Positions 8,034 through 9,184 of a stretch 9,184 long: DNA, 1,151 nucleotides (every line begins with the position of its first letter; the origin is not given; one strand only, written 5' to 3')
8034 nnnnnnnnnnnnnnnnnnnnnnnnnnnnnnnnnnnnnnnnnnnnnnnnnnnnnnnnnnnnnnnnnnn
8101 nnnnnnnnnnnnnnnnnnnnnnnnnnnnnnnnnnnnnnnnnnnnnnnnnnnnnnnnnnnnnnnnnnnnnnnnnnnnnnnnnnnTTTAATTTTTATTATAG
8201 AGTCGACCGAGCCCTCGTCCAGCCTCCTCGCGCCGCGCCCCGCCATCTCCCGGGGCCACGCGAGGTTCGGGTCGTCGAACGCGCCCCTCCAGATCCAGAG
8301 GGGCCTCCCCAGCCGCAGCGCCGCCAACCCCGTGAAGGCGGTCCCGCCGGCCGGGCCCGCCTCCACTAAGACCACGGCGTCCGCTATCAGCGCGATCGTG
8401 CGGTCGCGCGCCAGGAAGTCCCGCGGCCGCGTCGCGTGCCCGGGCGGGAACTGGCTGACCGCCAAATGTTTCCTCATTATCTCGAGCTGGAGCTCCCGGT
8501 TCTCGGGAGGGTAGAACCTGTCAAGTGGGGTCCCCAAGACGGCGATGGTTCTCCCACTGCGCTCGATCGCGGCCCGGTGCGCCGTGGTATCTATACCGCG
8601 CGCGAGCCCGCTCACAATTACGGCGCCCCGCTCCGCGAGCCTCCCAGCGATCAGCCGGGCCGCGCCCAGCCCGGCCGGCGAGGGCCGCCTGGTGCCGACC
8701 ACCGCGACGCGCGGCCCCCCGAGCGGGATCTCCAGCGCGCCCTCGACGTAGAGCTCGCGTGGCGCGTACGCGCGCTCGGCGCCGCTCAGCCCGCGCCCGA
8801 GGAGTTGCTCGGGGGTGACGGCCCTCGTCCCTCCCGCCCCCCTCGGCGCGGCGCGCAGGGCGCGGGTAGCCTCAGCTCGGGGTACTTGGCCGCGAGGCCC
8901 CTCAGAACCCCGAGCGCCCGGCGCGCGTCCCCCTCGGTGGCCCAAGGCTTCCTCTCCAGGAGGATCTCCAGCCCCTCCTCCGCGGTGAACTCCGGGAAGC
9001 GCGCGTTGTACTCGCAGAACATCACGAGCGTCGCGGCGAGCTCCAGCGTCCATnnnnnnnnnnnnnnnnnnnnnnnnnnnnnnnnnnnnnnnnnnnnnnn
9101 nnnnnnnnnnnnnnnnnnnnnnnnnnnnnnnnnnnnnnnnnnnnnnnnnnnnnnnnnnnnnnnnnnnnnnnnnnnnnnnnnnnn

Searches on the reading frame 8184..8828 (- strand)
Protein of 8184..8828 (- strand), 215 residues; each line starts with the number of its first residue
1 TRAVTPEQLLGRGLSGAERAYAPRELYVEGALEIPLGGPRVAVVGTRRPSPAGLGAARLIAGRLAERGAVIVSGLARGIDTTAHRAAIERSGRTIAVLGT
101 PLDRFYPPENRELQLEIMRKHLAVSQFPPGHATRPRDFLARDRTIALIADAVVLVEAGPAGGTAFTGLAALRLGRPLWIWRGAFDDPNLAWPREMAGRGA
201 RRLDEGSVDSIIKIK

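Call 32: find_homologous_proteins(query=window:8184-8828:-, max_evalue=1e-10)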
Query window:8184-8828:- (215 aa): 6647 proteins with E <= 1e-10 among 8000 candidates; the best 120 are listed.
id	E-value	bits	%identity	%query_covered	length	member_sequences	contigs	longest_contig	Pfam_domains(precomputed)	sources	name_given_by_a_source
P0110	2.6e-119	415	92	99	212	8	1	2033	PF02481.22,PF18306.7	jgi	-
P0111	2.4e-115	402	89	99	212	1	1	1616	PF02481.22,PF18306.7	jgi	jgi:DNA processing protein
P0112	4.9e-105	368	87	99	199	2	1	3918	PF02481.22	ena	-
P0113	4.6e-103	361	80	99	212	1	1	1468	PF02481.22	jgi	-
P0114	7.5e-103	361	79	98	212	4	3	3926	PF02481.22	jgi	-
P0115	5.7e-102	358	81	99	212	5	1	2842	PF02481.22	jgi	-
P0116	4.3e-97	342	89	85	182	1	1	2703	PF02481.22,PF18306.7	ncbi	ncbi:MAG: DNA-processing protein DprA [Nitrososphaeria archaeon]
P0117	3.7e-92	326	72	98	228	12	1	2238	PF02481.22,PF18306.7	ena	-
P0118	5.6e-90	319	71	99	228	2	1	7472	PF02481.22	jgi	-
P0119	6.3e-90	318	87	80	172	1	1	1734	PF02481.22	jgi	jgi:DNA processing protein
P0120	5.3e-89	315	70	99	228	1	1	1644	PF02481.22,PF18306.7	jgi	-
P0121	8.4e-89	315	68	98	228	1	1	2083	PF02481.22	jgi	-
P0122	1.5e-88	314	69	98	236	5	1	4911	PF02481.22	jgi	-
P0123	2.6e-88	313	68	98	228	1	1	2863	PF02481.22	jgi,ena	-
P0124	7.3e-88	312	79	87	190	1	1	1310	PF02481.22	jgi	-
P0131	2.5e-82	294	62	98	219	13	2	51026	PF02481.22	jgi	-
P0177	2.1e-65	238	58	94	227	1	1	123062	PF02481.22,PF18306.7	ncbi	ncbi:MAG: DNA-processing protein DprA [Conexivisphaerales archaeon]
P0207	2.0e-63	232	55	93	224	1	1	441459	PF02481.22,PF18306.7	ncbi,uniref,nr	ncbi:DNA processing protein DprA [Candidatus Nitrosotenuis uzonensis]|uniref:SMF family protein n=1 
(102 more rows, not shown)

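Call 35: find_encoding_contigs(protein=P0131, flank=10000, max_places=2)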
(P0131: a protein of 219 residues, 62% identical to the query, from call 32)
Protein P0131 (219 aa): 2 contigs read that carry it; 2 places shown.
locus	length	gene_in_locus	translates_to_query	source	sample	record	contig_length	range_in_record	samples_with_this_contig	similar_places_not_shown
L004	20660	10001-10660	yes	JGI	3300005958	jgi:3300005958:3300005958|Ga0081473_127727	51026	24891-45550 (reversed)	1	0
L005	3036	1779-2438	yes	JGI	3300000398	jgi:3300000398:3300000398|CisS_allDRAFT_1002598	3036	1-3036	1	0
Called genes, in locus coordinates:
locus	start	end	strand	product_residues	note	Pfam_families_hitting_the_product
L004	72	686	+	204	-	-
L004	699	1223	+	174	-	-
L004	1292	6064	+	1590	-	PF00801:PKD, PF18911:PKD_4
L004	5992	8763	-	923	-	PF18998:Flg_new_2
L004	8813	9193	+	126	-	-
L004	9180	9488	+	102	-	PF11537:NitrOD5 (weak)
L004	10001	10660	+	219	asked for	PF02481:DNA_processg_A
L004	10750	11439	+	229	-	-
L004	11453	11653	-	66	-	-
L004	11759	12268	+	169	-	PF21448:DNMK (weak)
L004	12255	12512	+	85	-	-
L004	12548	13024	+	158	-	PF21448:DNMK (faint)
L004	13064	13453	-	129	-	-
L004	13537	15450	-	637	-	PF00482:T2SSF (weak)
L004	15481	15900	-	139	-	-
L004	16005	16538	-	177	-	-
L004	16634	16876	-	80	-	-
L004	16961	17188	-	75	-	PF01423:LSM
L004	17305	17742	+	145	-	-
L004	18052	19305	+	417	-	PF01385:OrfB_IS605, PF07282:Cas12f1-like_TNB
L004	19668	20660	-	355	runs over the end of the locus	PF01385:OrfB_IS605, PF07282:Cas12f1-like_TNB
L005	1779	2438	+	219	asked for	PF02481:DNA_processg_A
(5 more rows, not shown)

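Call 36: find_encoding_contigs(protein=P0118, flank=10000, max_places=2)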
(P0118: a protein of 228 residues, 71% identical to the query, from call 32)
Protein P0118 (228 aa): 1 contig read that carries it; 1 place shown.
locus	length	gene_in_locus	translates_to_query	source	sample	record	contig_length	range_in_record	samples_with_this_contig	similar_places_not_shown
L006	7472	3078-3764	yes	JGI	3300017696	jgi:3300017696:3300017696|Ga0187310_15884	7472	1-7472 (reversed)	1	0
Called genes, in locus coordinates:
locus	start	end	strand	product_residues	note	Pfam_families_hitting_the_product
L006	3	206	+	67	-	?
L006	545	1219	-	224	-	-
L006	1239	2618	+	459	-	PF01385:OrfB_IS605, PF07282:Cas12f1-like_TNB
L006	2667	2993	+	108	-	-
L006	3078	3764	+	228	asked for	PF02481:DNA_processg_A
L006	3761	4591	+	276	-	PF00156:Pribosyltran (weak)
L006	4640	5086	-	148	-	-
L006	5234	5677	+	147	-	-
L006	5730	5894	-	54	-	-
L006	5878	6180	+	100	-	-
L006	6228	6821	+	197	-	PF01850:PIN (faint)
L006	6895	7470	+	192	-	?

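Call 37: find_encoding_contigs(protein=P0177, flank=10000, max_places=2)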
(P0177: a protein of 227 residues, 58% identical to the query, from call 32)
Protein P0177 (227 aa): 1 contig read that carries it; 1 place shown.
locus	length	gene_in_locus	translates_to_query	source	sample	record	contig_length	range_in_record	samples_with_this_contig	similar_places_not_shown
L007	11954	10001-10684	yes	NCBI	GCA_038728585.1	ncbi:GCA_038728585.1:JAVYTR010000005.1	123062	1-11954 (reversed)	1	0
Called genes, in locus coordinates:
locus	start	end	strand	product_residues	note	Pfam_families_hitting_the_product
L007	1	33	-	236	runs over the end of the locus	-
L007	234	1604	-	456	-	PF04185:Phosphoesterase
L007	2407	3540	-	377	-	PF02350:Epimerase_2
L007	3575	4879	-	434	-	PF03446:NAD_binding_2 (faint), PF03721:UDPG_MGDP_dh_N, PF00984:UDPG_MGDP_dh, PF03720:UDPG_MGDP_dh_C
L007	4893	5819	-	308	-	PF01370:Epimerase, PF04321:RmlD_sub_bind, PF16363:GDP_Man_Dehyd, PF07993:NAD_binding_4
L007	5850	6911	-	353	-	PF00535:Glycos_transf_2, PF10111:Glyco_tranf_2_2, PF13641:Glyco_tranf_2_3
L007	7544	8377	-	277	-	-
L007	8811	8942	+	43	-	-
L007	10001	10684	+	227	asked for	PF02481:DNA_processg_A, PF18306:LDcluster4 (weak)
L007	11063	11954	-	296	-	PF07282:Cas12f1-like_TNB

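Call 38: search_protein_families(library=pfam, proteins=[L006:3761-4588:+, L006:4643-5086:-, L006:5234-5674:+, L006:2667-2990:+, L006:548-1219:-, L006:5878-6177:+], max_evalue=0.1)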
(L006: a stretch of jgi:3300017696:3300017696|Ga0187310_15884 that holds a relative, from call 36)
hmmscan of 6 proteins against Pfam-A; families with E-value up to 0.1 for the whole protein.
L006:3761-4588:+ (276 aa): 2 families
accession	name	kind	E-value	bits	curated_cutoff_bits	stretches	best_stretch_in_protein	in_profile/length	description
PF00156.33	Pribosyltran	-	3e-07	30.3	26.3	1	190-243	79-122/158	Phosphoribosyl transferase domain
PF15609.12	PRTase_2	-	0.00063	19.8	28.8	1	205-242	118-155/188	Phosphoribosyl transferase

L006:4643-5086:- (148 aa): 2 families
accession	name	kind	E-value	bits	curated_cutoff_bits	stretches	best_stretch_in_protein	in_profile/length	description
PF05961.16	Chordopox_A13L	-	0.0093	16.6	24.1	1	1-36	1-36/69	Chordopoxvirus A13L protein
PF01917.21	Arch_flagellin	-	0.013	16.3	29.5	1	4-87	8-95/162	Archaebacterial flagellin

L006:5234-5674:+ (147 aa): 0 families

L006:2667-2990:+ (108 aa): 0 families

L006:548-1219:- (224 aa): 0 families

L006:5878-6177:+ (100 aa): 0 families

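Call 39: search_protein_families(library=ncbifam, proteins=[L006:3761-4588:+, L006:4643-5086:-, L006:5234-5674:+, L006:2667-2990:+, L006:548-1219:-, L006:5878-6177:+], max_evalue=0.1)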
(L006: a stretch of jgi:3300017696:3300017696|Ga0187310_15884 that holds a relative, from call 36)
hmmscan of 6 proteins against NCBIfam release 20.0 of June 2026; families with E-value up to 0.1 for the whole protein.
L006:3761-4588:+ (276 aa): 31 families (the best 25 are shown)
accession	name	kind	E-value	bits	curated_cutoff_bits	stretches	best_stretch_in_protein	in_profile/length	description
TIGR00201.1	comF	subfamily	1.2e-06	28.6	233.55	1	170-231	120-177/190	ComF family protein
NF005592.0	PRK07322.1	subfamily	9.4e-06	25.1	143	1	201-244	115-156/180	adenine phosphoribosyltransferase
NF002634.0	PRK02304.1-3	equivalog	1.7e-05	24.6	170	1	162-244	77-154/182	adenine phosphoribosyltransferase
TIGR00336.1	pyrE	equivalog_domain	9.7e-05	22.2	106.8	1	191-229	93-131/173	orotate phosphoribosyltransferase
TIGR01251.1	ribP_PPkin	subfamily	0.0002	20.4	113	1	200-230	204-233/309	ribose-phosphate diphosphokinase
NF004689.0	PRK06031.1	equivalog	0.00026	20.3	175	1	204-245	152-192/233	phosphoribosyltransferase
NF008616.0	PRK11595.1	equivalog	0.00043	19.8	304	1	200-230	181-211/227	DNA utilization protein GntX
NF002636.0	PRK02304.1-5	equivalog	0.0005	19.6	125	1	162-244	76-153/176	adenine phosphoribosyltransferase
NF002095.0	PRK00934.1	equivalog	0.00059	19.1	296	1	200-231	199-229/287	ribose-phosphate diphosphokinase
NF002320.0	PRK01259.1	subfamily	0.00079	18.9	297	1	186-232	196-240/316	ribose-phosphate diphosphokinase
TIGR01090.1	apt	equivalog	0.0013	18.9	185.85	1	162-243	68-144/169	adenine phosphoribosyltransferase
NF005537.0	PRK07199.1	subfamily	0.0018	17.4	322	1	196-230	201-235/301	ribose-phosphate diphosphokinase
NF002758.0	PRK02812.1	equivalog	0.0022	17.2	518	1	187-250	213-273/330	ribose-phosphate pyrophosphokinase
TIGR01203.1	HGPRTase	equivalog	0.0029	17.4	150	1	199-233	76-112/167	hypoxanthine phosphoribosyltransferase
NF002620.0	PRK02277.1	subfamily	0.0031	17.2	115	1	195-226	128-161/201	orotate phosphoribosyltransferase-like protein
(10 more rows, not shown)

L006:4643-5086:- (148 aa): 1 family
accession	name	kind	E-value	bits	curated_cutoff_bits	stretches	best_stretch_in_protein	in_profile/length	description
NF046074.1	UpsB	equivalog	0.012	15.7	70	1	3-83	4-82/126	pilin subunit UpsB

L006:5234-5674:+ (147 aa): 1 family
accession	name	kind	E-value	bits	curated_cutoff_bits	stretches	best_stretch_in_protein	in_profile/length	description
NF053529.1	Sp36_fam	equivalog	0.093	12.7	50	0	74-85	25-36/50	Sp36 family protein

L006:2667-2990:+ (108 aa): 0 families

L006:548-1219:- (224 aa): 0 families

L006:5878-6177:+ (100 aa): 0 families

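Call 45: search_solved_structures(query=window:8184-8819:-, max_evalue=0.001, show_alignments=3)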
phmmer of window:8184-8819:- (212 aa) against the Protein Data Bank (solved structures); distinct sequences matched with E-value up to 0.001: 7.
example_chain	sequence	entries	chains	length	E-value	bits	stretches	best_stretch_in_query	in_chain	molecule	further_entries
3uqz_A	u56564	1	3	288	6.1e-28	101.1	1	19-184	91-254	DNA processing protein DprA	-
3maj_A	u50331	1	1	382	7.8e-25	91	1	33-203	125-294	DNA processing chain A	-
5mll_A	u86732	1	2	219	1.3e-17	67.5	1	20-177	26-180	DNA processing chain A (DprA)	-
4ljr_A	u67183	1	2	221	1.3e-17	67.4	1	20-177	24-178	DNA processing chain A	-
4ljk_A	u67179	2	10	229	1.4e-17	67.3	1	20-177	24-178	DNA processing chain A (DprA)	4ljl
8zva_A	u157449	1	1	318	8.7e-16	61.4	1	23-174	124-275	DNA processing protein DprA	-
9vzo_A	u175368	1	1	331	9.5e-16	61.3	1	23-174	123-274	DprA-like antitoxin protein ShosA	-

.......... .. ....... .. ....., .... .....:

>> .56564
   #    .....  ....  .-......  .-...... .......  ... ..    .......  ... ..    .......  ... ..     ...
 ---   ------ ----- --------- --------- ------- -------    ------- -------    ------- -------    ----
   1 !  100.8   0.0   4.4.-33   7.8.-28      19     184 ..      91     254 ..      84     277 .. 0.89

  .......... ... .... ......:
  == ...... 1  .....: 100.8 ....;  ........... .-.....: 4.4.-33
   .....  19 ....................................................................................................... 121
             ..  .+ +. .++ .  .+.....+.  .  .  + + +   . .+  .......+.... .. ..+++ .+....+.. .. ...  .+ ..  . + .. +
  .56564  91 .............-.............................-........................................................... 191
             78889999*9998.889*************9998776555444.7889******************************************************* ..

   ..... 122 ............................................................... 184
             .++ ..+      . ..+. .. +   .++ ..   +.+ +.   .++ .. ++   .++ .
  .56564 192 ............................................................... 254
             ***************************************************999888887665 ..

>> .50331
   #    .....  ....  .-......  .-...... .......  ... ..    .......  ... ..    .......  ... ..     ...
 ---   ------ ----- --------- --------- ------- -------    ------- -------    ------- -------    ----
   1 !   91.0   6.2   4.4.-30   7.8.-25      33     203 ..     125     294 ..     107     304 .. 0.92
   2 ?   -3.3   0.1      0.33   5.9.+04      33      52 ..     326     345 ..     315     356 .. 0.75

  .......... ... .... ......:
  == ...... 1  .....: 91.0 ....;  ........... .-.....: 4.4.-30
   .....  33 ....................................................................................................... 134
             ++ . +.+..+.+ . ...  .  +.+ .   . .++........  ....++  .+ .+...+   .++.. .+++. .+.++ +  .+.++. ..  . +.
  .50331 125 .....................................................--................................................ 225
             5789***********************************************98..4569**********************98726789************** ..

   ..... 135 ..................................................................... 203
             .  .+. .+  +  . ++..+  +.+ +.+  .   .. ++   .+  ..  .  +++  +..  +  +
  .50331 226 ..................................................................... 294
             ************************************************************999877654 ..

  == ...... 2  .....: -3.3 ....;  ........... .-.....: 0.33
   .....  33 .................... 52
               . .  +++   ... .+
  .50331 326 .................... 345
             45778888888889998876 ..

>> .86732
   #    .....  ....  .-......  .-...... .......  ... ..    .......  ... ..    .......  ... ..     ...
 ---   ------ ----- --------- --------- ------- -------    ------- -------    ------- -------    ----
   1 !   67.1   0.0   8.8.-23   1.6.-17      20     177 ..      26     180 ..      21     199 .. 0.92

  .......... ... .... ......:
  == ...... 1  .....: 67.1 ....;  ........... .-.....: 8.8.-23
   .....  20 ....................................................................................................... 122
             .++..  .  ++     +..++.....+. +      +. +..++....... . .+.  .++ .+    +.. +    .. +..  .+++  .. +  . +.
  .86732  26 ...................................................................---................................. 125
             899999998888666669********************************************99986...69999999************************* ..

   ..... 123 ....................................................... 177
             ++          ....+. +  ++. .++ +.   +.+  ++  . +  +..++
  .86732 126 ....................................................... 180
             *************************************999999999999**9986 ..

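Call 46: search_protein_families(library=padloc, proteins=[window:8184-8819:-, P0118, L006:3761-4588:+], max_evalue=0.01)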
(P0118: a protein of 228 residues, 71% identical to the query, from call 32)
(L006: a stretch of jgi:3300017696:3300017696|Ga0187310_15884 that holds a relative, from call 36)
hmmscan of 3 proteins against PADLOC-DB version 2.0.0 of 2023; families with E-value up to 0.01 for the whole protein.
window:8184-8819:- (212 aa): 3 families
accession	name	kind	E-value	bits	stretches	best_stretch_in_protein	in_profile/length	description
PDLC03961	ShosA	-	6.2e-64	214.2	1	17-202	97-284/303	-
PDLC03927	PsyrA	-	2.4e-23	80.9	1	18-178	115-274/398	-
PDLC02997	ShosA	-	5.5e-15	53.4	1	36-172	131-268/327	-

P0118 (228 aa): 3 families
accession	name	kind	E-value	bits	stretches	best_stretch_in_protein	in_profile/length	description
PDLC03961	ShosA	-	4.7e-69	231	1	18-205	95-284/303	-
PDLC03927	PsyrA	-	5.8e-25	86.2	1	19-183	113-276/398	-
PDLC02997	ShosA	-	1.1e-16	59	1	25-166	118-259/327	-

L006:3761-4588:+ (276 aa): 1 family
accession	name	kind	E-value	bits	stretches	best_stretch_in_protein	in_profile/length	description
PDLC03962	ShosT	-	2.3e-15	55.1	1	121-250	90-215/237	-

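Call 49: search_protein_families(library=padloc, proteins=[P0207, P0177, P0131, L004:10750-11436:+], max_evalue=0.01)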
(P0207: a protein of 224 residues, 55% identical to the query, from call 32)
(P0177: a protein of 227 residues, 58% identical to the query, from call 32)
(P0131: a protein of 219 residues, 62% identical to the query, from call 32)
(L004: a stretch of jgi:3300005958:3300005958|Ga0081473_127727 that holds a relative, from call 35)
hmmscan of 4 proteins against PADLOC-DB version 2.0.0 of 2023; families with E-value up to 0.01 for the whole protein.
P0207 (224 aa): 3 families
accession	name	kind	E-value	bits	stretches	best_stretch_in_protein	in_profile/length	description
PDLC03961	ShosA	-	1.1e-71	239.6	1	17-209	94-289/303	-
PDLC03927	PsyrA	-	8.2e-26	89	1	19-185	114-278/398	-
PDLC02997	ShosA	-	1.1e-16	59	1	13-175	108-268/327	-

P0177 (227 aa): 3 families
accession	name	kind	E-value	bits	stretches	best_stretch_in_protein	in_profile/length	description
PDLC03961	ShosA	-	1.8e-65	219.2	1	16-215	89-292/303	-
PDLC03927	PsyrA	-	2.6e-24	84.1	1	25-186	115-275/398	-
PDLC02997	ShosA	-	2.5e-16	57.8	1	26-167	115-256/327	-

P0131 (219 aa): 3 families
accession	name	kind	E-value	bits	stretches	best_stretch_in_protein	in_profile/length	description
PDLC03961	ShosA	-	3.3e-70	234.8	1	18-205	95-284/303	-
PDLC03927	PsyrA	-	2.9e-25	87.3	1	20-183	114-276/398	-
PDLC02997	ShosA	-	8.4e-18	62.7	1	23-175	116-268/327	-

L004:10750-11436:+ (229 aa): 1 family
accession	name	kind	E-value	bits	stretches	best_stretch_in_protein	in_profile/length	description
PDLC03924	MkoC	-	0.0041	13.2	1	57-117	149-207/1136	-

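Call 65: find_encoding_contigs(protein=P0110, flank=5000, max_places=2)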
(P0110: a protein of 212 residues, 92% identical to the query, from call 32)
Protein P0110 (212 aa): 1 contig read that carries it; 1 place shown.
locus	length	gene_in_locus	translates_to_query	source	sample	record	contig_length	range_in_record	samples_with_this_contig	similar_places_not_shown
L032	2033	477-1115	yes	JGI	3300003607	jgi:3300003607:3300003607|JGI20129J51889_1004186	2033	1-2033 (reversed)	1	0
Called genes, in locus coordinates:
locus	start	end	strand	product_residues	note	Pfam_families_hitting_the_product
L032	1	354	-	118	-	?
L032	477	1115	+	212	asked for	PF02481:DNA_processg_A, PF18306:LDcluster4 (faint)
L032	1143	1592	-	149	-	-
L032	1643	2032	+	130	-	?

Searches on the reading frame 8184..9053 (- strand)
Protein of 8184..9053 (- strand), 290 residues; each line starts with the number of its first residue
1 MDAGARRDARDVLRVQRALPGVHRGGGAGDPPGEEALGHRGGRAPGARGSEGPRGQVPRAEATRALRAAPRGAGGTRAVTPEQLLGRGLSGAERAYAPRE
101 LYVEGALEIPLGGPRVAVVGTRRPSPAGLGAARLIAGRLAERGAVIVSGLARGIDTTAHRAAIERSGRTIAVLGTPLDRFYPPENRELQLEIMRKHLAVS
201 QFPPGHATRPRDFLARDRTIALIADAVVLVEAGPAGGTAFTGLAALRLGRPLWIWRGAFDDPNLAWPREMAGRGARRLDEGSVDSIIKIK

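Call 7: search_protein_families(library=pfam, proteins=[window:8184-9053:-], max_evalue=1)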
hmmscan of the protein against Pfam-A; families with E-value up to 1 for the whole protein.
window:8184-9053:- (290 aa): 3 families
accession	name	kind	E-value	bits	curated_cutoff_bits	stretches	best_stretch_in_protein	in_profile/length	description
PF02481.21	DNA_processg_A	-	1.5e-47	161.9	29.6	1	96-278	26-210/212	DNA recombination-mediator protein A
PF18306.6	LDcluster4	-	9.6e-05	22.5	26.3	1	116-173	4-62/151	SLOG cluster4 family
PF16713.10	EAGR_box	-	0.5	10.5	27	1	253-261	21-29/34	Enriched in aromatic and glycine Residues box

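Call 9: find_encoding_contigs(protein=window:8184-9053:-, flank=10000, max_places=6)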
Protein window:8184-9053:- (290 aa): no gene with exactly this product is on record in the collection.

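Call 23: search_protein_families(library=ncbifam, proteins=[window:8184-9053:-], max_evalue=0.1)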
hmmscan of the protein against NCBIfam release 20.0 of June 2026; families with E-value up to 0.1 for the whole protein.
window:8184-9053:- (290 aa): 2 families
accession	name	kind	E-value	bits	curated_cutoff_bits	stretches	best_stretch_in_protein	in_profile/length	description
TIGR00732.1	dprA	equivalog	2.6e-41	141.2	191.15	1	97-278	29-210/220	DNA-processing protein DprA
NF008007.0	PRK10736.1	equivalog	4.3e-30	105.1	495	1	96-263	91-258/374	DNA-protecting protein DprA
